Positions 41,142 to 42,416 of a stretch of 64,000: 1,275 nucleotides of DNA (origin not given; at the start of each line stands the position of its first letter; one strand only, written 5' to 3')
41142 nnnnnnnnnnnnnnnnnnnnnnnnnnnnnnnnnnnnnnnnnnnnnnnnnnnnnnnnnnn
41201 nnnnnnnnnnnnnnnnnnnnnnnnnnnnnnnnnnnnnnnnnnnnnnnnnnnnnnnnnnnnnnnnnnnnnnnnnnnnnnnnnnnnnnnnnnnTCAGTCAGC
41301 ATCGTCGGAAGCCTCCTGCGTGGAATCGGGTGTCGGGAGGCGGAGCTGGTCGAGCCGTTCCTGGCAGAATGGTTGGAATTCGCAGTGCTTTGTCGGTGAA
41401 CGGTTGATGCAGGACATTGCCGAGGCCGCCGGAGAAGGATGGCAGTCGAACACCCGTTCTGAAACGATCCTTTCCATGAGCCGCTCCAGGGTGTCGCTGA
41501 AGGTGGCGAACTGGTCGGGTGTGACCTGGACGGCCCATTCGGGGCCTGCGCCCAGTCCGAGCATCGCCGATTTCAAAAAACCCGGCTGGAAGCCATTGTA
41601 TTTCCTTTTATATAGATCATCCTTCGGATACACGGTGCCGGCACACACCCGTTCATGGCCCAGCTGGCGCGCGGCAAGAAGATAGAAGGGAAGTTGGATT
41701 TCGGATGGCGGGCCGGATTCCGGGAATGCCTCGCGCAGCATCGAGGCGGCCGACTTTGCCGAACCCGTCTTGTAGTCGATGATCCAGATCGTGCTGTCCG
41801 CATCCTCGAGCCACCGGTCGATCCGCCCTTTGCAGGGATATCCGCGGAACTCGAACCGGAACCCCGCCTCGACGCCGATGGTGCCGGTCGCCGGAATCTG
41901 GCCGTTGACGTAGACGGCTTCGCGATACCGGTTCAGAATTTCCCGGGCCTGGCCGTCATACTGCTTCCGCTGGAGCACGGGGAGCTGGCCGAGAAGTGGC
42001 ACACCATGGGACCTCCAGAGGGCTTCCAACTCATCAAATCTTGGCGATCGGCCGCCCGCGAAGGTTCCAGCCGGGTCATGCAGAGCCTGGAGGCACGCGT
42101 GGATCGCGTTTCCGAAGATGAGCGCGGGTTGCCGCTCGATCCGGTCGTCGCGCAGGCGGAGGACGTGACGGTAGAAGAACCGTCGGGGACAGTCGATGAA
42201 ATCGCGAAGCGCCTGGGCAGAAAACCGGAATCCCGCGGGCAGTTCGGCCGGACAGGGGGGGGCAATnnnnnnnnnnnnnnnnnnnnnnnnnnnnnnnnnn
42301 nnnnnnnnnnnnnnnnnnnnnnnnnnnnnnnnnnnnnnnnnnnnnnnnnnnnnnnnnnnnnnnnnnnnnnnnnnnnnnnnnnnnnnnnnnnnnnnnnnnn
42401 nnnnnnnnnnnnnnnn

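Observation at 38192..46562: Tandem paralogous UvrD-like helicase/RecB-nuclease genes (AdnAB/AddAB-like), both with 4-Cys Fe-S ligand sets, in an apparent operon with a secreted VWA protein and a small membrane protein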

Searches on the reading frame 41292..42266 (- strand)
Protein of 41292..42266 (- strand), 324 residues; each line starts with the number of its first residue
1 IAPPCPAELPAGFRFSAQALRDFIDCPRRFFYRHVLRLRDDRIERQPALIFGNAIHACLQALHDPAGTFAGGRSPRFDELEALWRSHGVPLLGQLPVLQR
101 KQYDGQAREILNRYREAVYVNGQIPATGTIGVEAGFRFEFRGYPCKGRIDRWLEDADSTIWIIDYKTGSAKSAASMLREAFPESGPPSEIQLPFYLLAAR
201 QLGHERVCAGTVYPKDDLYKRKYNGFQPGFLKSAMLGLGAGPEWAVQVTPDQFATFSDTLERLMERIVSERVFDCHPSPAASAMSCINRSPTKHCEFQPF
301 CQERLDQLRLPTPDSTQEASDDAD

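Call 34: search_solved_structures(query=A1, max_evalue=10, show_alignments=5)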
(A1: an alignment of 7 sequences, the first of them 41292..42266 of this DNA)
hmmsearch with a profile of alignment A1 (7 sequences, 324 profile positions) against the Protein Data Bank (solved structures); distinct sequences matched with E-value up to 10: 13.
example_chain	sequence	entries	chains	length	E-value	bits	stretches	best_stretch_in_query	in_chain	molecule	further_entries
4r5q_A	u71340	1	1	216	0.00019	24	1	14-66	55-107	CRISPR-associated exonuclease, Cas4 family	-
6ppu_A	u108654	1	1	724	0.0004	22.9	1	14-198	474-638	ATP-dependent DNA helicase (UvrD/REP)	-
7sjr_A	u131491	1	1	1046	0.00081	21.9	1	14-198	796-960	DNA helicase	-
4ic1_A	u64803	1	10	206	0.014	17.9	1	129-172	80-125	Uncharacterized protein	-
6ppj_A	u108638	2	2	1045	0.024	17.1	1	14-198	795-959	ATP-dependent DNA helicase (UvrD/REP)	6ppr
9np6_A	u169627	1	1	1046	0.024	17.1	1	14-198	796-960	DNA 3'-5' helicase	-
7sjr_B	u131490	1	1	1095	0.032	16.7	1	107-193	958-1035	DNA helicase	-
6ppu_B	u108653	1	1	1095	0.032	16.7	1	107-193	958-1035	UvrD/REP helicase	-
9iab_A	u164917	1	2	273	0.055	15.9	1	143-199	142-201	PD-(D/E)XK endonuclease-like domain-containing protein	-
9iac_A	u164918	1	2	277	0.075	15.5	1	76-204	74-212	Similar to tr|Q3MCC8|Q3MCC8_ANAVT Hypothetical protein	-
3u44_B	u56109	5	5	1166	0.24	13.8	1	16-170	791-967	ATP-dependent helicase/deoxyribonuclease subunit B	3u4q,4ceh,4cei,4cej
6ppr_B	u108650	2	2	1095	0.94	11.9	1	107-193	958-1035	UvrD/REP helicase | DNA 3'-5' helicase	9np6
6ppj_B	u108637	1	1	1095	1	11.7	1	108-193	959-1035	UvrD/REP helicase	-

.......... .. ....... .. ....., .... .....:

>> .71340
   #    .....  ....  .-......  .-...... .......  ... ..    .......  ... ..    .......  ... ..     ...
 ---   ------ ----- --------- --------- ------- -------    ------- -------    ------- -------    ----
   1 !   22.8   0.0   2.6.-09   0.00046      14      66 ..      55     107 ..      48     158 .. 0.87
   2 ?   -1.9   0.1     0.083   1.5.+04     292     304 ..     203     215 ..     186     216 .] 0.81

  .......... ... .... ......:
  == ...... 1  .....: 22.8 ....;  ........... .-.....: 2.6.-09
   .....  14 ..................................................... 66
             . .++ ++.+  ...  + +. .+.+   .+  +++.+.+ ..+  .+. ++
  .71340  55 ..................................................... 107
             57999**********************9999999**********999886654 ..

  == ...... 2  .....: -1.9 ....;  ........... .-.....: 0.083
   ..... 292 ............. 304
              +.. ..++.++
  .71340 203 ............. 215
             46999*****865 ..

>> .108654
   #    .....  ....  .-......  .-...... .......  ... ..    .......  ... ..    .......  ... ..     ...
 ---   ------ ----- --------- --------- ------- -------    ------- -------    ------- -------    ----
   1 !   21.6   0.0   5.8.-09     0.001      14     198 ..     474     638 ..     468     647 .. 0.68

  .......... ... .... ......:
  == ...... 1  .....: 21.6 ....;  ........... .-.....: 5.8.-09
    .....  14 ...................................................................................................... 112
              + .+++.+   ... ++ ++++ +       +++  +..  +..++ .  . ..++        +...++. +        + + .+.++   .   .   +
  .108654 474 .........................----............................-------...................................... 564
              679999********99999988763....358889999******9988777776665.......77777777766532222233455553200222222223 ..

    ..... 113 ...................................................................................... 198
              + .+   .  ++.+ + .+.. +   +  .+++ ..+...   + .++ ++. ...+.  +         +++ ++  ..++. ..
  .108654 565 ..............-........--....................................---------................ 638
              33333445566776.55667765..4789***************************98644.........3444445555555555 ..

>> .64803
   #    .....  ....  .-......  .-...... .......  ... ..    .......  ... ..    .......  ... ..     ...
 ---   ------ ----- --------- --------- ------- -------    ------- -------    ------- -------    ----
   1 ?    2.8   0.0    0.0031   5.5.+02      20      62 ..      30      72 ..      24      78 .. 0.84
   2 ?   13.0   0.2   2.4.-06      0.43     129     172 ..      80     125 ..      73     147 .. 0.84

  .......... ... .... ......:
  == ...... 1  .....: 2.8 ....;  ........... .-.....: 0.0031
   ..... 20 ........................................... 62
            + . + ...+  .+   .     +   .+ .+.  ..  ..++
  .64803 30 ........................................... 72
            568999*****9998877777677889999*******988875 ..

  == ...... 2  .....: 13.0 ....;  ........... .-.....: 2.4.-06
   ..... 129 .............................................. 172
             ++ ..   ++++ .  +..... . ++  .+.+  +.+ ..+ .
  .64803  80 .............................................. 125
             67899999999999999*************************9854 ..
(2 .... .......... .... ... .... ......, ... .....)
